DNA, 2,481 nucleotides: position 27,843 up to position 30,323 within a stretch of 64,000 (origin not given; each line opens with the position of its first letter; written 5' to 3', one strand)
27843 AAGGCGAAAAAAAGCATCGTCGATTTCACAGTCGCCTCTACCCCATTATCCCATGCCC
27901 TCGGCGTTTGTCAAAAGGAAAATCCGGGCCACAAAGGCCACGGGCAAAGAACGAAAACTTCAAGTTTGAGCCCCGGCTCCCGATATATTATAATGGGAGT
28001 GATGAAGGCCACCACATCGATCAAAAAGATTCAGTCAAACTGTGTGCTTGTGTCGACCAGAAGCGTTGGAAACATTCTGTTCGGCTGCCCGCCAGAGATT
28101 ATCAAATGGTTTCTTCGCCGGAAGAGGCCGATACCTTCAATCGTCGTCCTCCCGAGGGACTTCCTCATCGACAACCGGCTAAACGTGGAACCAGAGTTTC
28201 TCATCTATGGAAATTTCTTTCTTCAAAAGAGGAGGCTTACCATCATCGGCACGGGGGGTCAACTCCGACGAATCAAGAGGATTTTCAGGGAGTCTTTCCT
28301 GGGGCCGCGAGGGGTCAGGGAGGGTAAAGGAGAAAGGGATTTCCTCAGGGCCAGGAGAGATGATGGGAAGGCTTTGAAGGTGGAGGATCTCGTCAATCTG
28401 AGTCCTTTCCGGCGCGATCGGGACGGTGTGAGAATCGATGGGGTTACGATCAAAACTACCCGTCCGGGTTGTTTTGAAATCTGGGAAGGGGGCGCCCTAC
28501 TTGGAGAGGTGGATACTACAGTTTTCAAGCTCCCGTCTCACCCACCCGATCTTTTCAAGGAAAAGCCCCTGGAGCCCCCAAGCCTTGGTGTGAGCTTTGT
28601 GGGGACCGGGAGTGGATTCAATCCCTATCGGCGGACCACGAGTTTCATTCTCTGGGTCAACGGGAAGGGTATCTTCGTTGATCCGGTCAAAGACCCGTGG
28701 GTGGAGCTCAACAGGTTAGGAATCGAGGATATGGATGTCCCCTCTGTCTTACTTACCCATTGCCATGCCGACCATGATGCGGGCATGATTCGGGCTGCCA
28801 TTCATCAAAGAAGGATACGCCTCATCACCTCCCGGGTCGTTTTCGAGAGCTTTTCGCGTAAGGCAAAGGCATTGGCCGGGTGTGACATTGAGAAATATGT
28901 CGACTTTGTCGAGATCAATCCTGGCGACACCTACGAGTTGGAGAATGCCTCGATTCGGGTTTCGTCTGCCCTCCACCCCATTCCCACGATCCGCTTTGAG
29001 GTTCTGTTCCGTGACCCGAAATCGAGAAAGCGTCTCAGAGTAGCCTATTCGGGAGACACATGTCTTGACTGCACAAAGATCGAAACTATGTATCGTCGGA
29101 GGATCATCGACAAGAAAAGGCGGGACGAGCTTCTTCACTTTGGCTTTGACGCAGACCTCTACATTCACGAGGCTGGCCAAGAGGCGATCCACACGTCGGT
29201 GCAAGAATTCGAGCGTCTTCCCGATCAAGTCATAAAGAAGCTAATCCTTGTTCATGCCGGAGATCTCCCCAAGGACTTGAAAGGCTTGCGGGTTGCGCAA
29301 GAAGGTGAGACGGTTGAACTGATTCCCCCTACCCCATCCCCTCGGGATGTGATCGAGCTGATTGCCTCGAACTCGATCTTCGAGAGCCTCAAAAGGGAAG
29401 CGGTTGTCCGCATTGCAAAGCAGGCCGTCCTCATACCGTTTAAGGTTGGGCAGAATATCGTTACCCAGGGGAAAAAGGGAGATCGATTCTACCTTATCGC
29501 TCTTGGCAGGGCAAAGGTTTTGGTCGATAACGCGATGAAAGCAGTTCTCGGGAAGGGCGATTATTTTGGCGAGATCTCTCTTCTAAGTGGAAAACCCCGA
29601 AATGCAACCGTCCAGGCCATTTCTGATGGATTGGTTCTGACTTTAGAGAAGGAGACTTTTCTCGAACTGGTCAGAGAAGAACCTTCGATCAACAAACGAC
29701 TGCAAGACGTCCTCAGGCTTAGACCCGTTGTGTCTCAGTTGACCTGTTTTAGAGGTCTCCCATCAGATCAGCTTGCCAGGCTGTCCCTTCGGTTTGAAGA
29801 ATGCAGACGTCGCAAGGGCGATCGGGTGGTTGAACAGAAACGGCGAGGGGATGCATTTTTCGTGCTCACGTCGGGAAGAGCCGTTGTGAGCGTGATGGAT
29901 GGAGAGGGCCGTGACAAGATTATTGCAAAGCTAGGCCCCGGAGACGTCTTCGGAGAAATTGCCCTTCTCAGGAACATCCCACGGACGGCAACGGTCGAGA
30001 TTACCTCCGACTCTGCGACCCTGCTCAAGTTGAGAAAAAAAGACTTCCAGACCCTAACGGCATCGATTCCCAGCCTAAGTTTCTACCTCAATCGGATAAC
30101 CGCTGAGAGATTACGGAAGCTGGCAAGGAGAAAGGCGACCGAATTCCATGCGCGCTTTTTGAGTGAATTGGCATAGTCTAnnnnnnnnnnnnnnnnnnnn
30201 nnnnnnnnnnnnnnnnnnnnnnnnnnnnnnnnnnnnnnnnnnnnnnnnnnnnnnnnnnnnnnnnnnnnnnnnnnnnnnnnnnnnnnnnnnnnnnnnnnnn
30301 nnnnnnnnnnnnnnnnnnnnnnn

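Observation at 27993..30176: Metallo-beta-lactamase-fold hydrolase fused to two cyclic-nucleotide-binding domains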

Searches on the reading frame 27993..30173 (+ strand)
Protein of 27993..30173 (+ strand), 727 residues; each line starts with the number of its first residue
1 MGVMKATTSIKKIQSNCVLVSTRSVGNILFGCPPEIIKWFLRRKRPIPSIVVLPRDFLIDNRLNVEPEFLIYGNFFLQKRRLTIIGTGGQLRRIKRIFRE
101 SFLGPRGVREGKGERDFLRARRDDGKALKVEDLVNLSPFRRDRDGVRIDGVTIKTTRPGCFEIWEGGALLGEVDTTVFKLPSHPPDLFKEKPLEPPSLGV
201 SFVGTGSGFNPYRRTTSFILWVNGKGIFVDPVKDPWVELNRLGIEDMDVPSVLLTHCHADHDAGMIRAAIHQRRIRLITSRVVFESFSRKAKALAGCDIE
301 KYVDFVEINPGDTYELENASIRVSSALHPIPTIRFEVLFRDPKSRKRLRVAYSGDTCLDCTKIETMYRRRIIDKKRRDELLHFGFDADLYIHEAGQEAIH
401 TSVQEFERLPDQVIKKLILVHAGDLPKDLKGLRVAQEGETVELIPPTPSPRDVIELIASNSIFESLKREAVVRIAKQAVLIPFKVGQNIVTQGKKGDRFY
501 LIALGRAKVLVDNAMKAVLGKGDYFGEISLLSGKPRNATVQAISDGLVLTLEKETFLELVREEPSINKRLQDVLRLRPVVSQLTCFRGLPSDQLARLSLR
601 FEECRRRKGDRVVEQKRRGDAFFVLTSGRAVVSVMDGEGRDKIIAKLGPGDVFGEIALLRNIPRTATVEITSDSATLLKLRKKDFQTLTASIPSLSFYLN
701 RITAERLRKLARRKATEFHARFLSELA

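Call 3: search_protein_families(library=pfam, proteins=[window:27993-30173:+], max_evalue=1)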
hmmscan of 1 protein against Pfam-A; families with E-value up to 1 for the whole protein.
window:27993-30173:+ (727 aa): 5 families
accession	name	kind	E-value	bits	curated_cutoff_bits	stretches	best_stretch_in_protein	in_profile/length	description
PF00027.35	cNMP_binding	-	3.2e-37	126.8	27.5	2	607-689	5-86/89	Cyclic nucleotide-binding domain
PF12706.13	Lactamase_B_2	-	1.3e-06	28.7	27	1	227-358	3-145/200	Beta-lactamase superfamily domain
PF00753.33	Lactamase_B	-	0.001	19.5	22.7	1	215-264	6-59/196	Metallo-beta-lactamase superfamily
PF23023.1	Anti-Pycsar_Apyc1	-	0.0013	18.7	50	1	197-270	2-75/250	Anti-Pycsar protein Apyc1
PF13483.12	Lactamase_B_3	-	0.0059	17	24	1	215-357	7-112/160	Beta-lactamase superfamily domain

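Call 4: search_protein_families(library=ncbifam, proteins=[window:27993-30173:+], max_evalue=1)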
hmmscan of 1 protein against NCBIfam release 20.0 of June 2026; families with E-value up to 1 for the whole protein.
window:27993-30173:+ (727 aa): 27 families (the best 25 are shown)
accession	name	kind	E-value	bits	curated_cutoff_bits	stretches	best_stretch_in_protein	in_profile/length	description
NF058543.1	ActPatMycb56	equivalog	6.7e-26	90.9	460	2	584-707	2-122/317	acetyltransferase Pat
NF041163.2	encap_f2b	equivalog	6e-22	78.4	400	2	466-573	82-196/450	family 2B encapsulin nanocompartment shell protein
NF008732.0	PRK11753.1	equivalog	2.5e-17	63.1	266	2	609-713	31-135/214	cAMP-activated global transcriptional regulator CRP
TIGR03896.1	cyc_nuc_ocin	subfamily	9e-13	48.2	161.05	2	610-715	17-125/317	bacteriocin-type transport-associated protein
NF007707.0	PRK10402.1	subfamily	3e-08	33.6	180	2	472-557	25-115/226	transcriptional regulator YeiL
TIGR02651.1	RNase_Z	equivalog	3.3e-08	32.9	292.95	1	200-340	2-150/302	ribonuclease Z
NF000801.0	PRK00055.1-3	equivalog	3.9e-08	32.7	252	1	199-341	3-156/307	ribonuclease Z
NF050815.1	TransActFtrBCaul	equivalog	0.00096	18.5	300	1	460-566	14-124/251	transcriptional activator FtrB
NF052518.1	TransRegLdrP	equivalog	0.001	19.1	300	1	609-704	7-102/195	transcriptional regulator LdrP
NF047979.1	lactonase_AidB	equivalog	0.0011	18.3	360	1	238-267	83-112/271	AidB family quorum-quenching N-acyl homoserine lactonase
NF038231.1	MBL_Geo_Pelo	equivalog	0.0023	17.6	360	1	213-265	32-82/250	GPMC system MBL fold metallohydrolase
NF010499.0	PRK13918.1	equivalog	0.0092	15.5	274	0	619-675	29-84/205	CRP/FNR family transcriptional regulator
NF000806.0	PRK00055.2-4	equivalog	0.011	15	363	1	199-265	3-70/280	ribonuclease Z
NF001911.0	PRK00685.1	equivalog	0.016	14.7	144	1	222-328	15-109/228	metal-dependent hydrolase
NF000805.0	PRK00055.2-3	equivalog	0.024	13.9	416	1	204-265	10-72/307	ribonuclease Z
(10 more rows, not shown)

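Call 6: find_homologous_proteins(query=window:27993-30173:+, max_evalue=0.00001)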
Query window:27993-30173:+ (727 aa): 98 proteins with E <= 0.00001 among 8000 candidates.
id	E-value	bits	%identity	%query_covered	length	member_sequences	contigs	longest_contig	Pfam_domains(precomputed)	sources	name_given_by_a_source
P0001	0.0e+0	1509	93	100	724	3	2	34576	PF12706.14,PF23023.2,PF00027.36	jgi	jgi:CRP-like cAMP-binding protein/ribonuclease BN (tRNA processing enzyme)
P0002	0.0e+0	1335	81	100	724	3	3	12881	PF12706.14,PF23023.2,PF00027.36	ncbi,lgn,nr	ncbi:MAG: cyclic nucleotide-binding domain-containing protein [Proteobacteria bacterium]|nr:cyclic n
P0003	0.0e+0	1177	71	99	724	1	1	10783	PF12706.14,PF23023.2,PF00027.36,PF00753.34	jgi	-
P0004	0.0e+0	1173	72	98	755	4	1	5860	PF12706.14,PF23023.2,PF00027.36,PF00753.34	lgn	-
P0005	0.0e+0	1159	71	100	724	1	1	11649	PF12706.14,PF23023.2,PF00027.36,PF00753.34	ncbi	-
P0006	0.0e+0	1150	71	98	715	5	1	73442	PF12706.14,PF23023.2,PF00027.36,PF00753.34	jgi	-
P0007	0.0e+0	1149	69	100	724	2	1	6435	PF23023.2,PF00027.36,PF00753.34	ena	-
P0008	0.0e+0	1140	69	100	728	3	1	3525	PF12706.14,PF23023.2,PF00027.36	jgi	jgi:CRP-like cAMP-binding protein/ribonuclease BN (tRNA processing enzyme)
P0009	0.0e+0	1139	69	100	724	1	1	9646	PF12706.14,PF23023.2,PF00027.36,PF00753.34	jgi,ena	-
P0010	0.0e+0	1115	67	98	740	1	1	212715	PF12706.14,PF23023.2,PF00027.36,PF00753.34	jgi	jgi:CRP-like cAMP-binding protein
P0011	0.0e+0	1100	69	97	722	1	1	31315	PF12706.14,PF23023.2,PF00027.36,PF00753.34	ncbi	-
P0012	0.0e+0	1085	67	98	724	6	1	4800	PF23023.2,PF00027.36,PF00753.34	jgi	jgi:CRP-like cAMP-binding protein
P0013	0.0e+0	1075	66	100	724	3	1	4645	PF12706.14,PF23023.2,PF00027.36,PF00753.34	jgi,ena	-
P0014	0.0e+0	1073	67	100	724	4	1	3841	PF12706.14,PF23023.2,PF00027.36,PF00753.34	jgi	-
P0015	0.0e+0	1072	67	100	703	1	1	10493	PF23023.2,PF00027.36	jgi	jgi:CRP-like cAMP-binding protein/ribonuclease BN (tRNA processing enzyme)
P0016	0.0e+0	1061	66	99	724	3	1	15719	PF12706.14,PF23023.2,PF00027.36,PF00753.34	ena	-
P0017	0.0e+0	1053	65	98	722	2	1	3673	PF12706.14,PF23023.2,PF00027.36,PF00753.34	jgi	jgi:CRP-like cAMP-binding protein/ribonuclease BN (tRNA processing enzyme)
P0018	0.0e+0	1038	65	96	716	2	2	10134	PF12706.14,PF23023.2,PF00027.36,PF00753.34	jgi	jgi:CRP-like cAMP-binding protein/ribonuclease BN (tRNA processing enzyme)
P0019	0.0e+0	1030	63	98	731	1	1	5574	PF12706.14,PF23023.2,PF00027.36,PF00753.34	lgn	-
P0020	0.0e+0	1019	62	100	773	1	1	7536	PF12706.14,PF23023.2,PF00027.36,PF00753.34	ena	-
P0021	3.7e-297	1005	61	99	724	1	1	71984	PF12706.14,PF23023.2,PF00027.36,PF00753.34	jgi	jgi:CRP-like cAMP-binding protein/ribonuclease BN (tRNA processing enzyme)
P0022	1.7e-285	967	77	75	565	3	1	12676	PF12706.14,PF23023.2,PF00027.36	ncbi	-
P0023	1.1e-263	895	57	97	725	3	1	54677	PF23023.2,PF00027.36,PF00753.34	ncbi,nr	ncbi:MAG: cyclic nucleotide-binding domain-containing protein [Deltaproteobacteria bacterium]|nr:cyc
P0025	1.3e-169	584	41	97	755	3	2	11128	PF12706.14,PF23023.2,PF00027.36,PF00753.34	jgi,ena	-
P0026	1.0e-143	498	38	96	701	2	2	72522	PF23023.2,PF00027.36,PF00753.34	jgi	-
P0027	4.9e-93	331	32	96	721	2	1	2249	PF12706.14,PF23023.2,PF00027.36,PF00753.34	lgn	-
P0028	1.4e-91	326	32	96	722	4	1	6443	PF12706.14,PF23023.2,PF00027.36,PF00753.34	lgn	-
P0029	5.0e-89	317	32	79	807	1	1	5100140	PF23023.2,PF00027.36,PF00753.34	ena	-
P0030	1.1e-87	313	32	96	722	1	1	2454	PF12706.14,PF23023.2,PF00027.36,PF00753.34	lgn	-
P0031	5.3e-85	304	32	96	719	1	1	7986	PF12706.14,PF23023.2,PF00027.36,PF00753.34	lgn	-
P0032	5.9e-85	304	30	77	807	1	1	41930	PF23023.2,PF00027.36,PF00753.34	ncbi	ncbi:MAG: cyclic nucleotide-binding domain-containing protein [Candidatus Anammoxibacter sp.]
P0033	1.4e-84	303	31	96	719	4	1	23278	PF12706.14,PF23023.2,PF00027.36,PF00753.34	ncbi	ncbi:MAG TPA: cAMP/cGMP-dependent 3',5'-cyclic-AMP/GMP phosphodiesterase [Pantanalinema sp.]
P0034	1.7e-84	302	31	93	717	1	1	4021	PF12706.14,PF23023.2,PF00027.36,PF00753.34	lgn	-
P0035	8.1e-84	300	30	89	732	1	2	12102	PF12706.14,PF23023.2,PF00027.36,PF00753.34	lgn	-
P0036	2.0e-83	299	31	90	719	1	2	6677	PF23023.2,PF00027.36,PF00753.34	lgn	-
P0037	6.4e-83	297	32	90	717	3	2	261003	PF12706.14,PF23023.2,PF00027.36,PF00753.34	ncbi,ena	-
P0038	3.9e-82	295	29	94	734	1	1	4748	PF12706.14,PF23023.2,PF00027.36,PF00753.34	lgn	-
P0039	1.9e-81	292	31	88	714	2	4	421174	PF23023.2,PF00027.36,PF00753.34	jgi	jgi:CRP-like cAMP-binding protein/glyoxylase-like metal-dependent hydrolase (beta-lactamase superfam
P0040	1.7e-80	289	34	75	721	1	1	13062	PF12706.14,PF23023.2,PF00027.36,PF00753.34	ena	-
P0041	2.4e-80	289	31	92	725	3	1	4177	PF12706.14,PF23023.2,PF00027.36,PF00753.34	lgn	-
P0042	3.2e-80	288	30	93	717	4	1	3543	PF12706.14,PF23023.2,PF00027.36,PF00753.34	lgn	-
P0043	1.2e-77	280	32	76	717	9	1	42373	PF12706.14,PF23023.2,PF00027.36,PF00753.34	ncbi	ncbi:cAMP receptor protein [compost metagenome]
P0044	1.9e-77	279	33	76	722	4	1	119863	PF12706.14,PF23023.2,PF00027.36,PF00753.34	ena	-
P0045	3.3e-76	275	32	76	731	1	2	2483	PF12706.14,PF23023.2,PF00027.36,PF00753.34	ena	-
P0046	1.6e-75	273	34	75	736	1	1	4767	PF12706.14,PF23023.2,PF00027.36,PF00753.34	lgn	-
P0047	1.8e-75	273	33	75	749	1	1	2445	PF12706.14,PF23023.2,PF00027.36,PF00753.34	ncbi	ncbi:MAG: cAMP/cGMP-dependent 3',5'-cyclic-AMP/GMP phosphodiesterase, partial [Pseudomonadota bacter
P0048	8.2e-75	270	30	93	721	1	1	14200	PF12706.14,PF23023.2,PF00027.36,PF00753.34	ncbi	-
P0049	3.3e-74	268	34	74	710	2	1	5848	PF12706.14,PF23023.2,PF00027.36,PF00753.34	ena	-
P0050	1.9e-72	263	31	93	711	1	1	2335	PF12706.14,PF23023.2,PF00027.36,PF00753.34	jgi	jgi:CRP-like cAMP-binding protein/phosphoribosyl 1,2-cyclic phosphodiesterase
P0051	5.3e-72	261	36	77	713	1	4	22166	PF12706.14,PF23023.2,PF00027.36,PF00753.34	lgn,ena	-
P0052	5.9e-72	261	31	90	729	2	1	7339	PF12706.14,PF23023.2,PF00027.36,PF00753.34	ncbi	-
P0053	6.1e-71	258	32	85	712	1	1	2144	PF12706.14,PF23023.2,PF00027.36,PF00753.34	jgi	jgi:CRP-like cAMP-binding protein/phosphoribosyl 1,2-cyclic phosphodiesterase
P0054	7.8e-71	257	31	83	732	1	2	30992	PF12706.14,PF23023.2,PF00027.36,PF00753.34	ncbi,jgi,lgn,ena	-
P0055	8.6e-71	257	30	89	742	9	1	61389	PF12706.14,PF23023.2,PF00027.36,PF00753.34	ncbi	-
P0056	1.2e-69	253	29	91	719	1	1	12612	PF12706.14,PF23023.2,PF00027.36,PF00753.34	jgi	jgi:CRP-like cAMP-binding protein/glyoxylase-like metal-dependent hydrolase (beta-lactamase superfam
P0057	1.9e-69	253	33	75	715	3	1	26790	PF12706.14,PF23023.2,PF00027.36,PF00753.34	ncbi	ncbi:MAG: cyclic nucleotide-binding domain-containing protein [Myxococcota bacterium]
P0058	6.5e-69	251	35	60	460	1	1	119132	PF12706.14,PF23023.2,PF00753.34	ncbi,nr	ncbi:MAG: MBL fold metallo-hydrolase [Candidatus Saganbacteria bacterium]|nr:MBL fold metallo-hydrol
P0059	1.6e-68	250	29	95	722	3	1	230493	PF12706.14,PF23023.2,PF00027.36,PF00753.34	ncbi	-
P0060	2.2e-68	249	31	85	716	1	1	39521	PF12706.14,PF23023.2,PF00027.36,PF00753.34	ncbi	ncbi:MAG: cyclic nucleotide-binding domain-containing protein [Candidatus Xenobia bacterium]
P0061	3.7e-68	248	30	94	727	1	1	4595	PF12706.14,PF23023.2,PF00027.36,PF00753.34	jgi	jgi:CRP-like cAMP-binding protein/phosphoribosyl 1,2-cyclic phosphodiesterase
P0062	4.1e-68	248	29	86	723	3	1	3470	PF12706.14,PF23023.2,PF00027.36,PF00753.34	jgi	-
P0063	7.8e-68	247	32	77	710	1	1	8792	PF23023.2,PF00027.36,PF00753.34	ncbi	-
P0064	1.0e-67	247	28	92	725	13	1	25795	PF12706.14,PF23023.2,PF00027.36,PF00753.34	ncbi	-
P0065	1.6e-67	246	32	85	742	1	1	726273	PF12706.14,PF23023.2,PF00027.36,PF00753.34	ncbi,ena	-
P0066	1.6e-67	246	29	94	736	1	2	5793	PF12706.14,PF23023.2,PF00027.36,PF00753.34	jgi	jgi:CRP-like cAMP-binding protein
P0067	3.8e-65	239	30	84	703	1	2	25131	PF23023.2,PF00027.36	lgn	-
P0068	3.8e-65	239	34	72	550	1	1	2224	PF12706.14,PF23023.2,PF00027.36,PF00753.34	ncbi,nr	ncbi:MAG: cAMP/cGMP-dependent 3',5'-cyclic-AMP/GMP phosphodiesterase, partial [Myxococcota bacterium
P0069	6.7e-65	238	30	94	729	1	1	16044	PF12706.14,PF23023.2,PF00027.36,PF00753.34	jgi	jgi:phosphoribosyl 1,2-cyclic phosphodiesterase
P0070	1.8e-64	236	30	85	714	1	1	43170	PF12706.14,PF23023.2,PF00027.36,PF00753.34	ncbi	-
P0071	9.3e-64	234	29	85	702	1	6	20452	PF12706.14,PF23023.2,PF00027.36,PF00753.34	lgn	-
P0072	1.6e-63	233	31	79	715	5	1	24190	PF12706.14,PF23023.2,PF00027.36,PF00753.34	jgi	-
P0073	9.6e-62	227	29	80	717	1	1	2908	PF12706.14,PF23023.2,PF00027.36,PF00753.34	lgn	-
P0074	3.3e-60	222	32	63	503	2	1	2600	PF12706.14,PF23023.2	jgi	-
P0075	1.5e-58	217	32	53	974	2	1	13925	PF23023.2,PF00027.36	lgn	-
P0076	3.5e-54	202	32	60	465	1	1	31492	PF12706.14,PF23023.2,PF00027.36,PF00753.34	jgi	jgi:hypothetical protein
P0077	2.3e-53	200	28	92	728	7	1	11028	PF12706.14,PF23023.2,PF00027.36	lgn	-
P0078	9.6e-53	198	28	92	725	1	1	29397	PF12706.14,PF23023.2,PF00027.36,PF00753.34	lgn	-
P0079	1.1e-46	178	29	66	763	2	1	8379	PF12706.14,PF23023.2,PF00027.36,PF00753.34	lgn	-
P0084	1.2e-17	82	24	58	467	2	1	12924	PF23023.2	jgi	-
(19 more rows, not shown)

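Call 27: predict_structure(alignment_id=A1)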
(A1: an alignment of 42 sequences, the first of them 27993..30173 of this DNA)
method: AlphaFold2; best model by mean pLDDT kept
length: 727 residues; sequences in the alignment: 42
mean_pLDDT: 91.1   pTM: 0.91
mean pLDDT of the five models: 91.1, 90.4, 90.1, 88.8, 88.4
residues with pLDDT >= 90: 573; 70-90: 121; 50-70: 14; < 50: 19
segments of 3 or more residues with pLDDT < 50: 1-7, 716-727
pLDDT, mean of each block of 10 residues (from residue 1): 51 95 96 94 95 94 93 93 96 94 85 90 90 94 83 93 94 95 92 96 93 94 97 94 95 94 94 94 95 93 96 96 95 97 93 93 96 96 96 79 86 94 72 92 91 91 90 94 98 96 97 94 94 94 98 94 91 90 82 91 96 93 95 88 92 93 93 96 93 91 87 56 42
secondary structure, 60 per line:
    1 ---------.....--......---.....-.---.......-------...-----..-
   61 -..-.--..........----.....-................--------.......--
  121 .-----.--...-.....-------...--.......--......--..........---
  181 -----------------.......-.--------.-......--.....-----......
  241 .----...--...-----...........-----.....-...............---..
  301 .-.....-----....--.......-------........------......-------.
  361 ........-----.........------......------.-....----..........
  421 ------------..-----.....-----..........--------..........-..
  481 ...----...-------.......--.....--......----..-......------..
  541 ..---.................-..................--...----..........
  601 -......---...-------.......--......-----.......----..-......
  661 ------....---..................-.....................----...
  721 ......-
elements in order (helices of 4 or more, strands of 3 or more residues): E10-14 E17-22 E26-30 H36-42 E50-52 H68-77 E82-86 H88-103 H112-118 E134-138 E146-148 E151-157 E160-165 E168-174 E198-204 E217-222 E225-229 H235-241 E251-253 H259-269 E275-279 H281-295 E303-307 E313-316 E319-325 E333-340 E347-352 H360-368 H374-382 E389-394 H403-406 H411-416 E417-420 E440-444 H450-459 H468-477 E479-483 E488-490 E498-504 E507-511 E514-519 H527-532 E539-542 E546-552 H553-562 H564-581 H591-600 E602-607 E611-613 E621-627 E630-635 E641-647 H655-660 E667-670 E674-681 H682-691 H693-713 H718-726
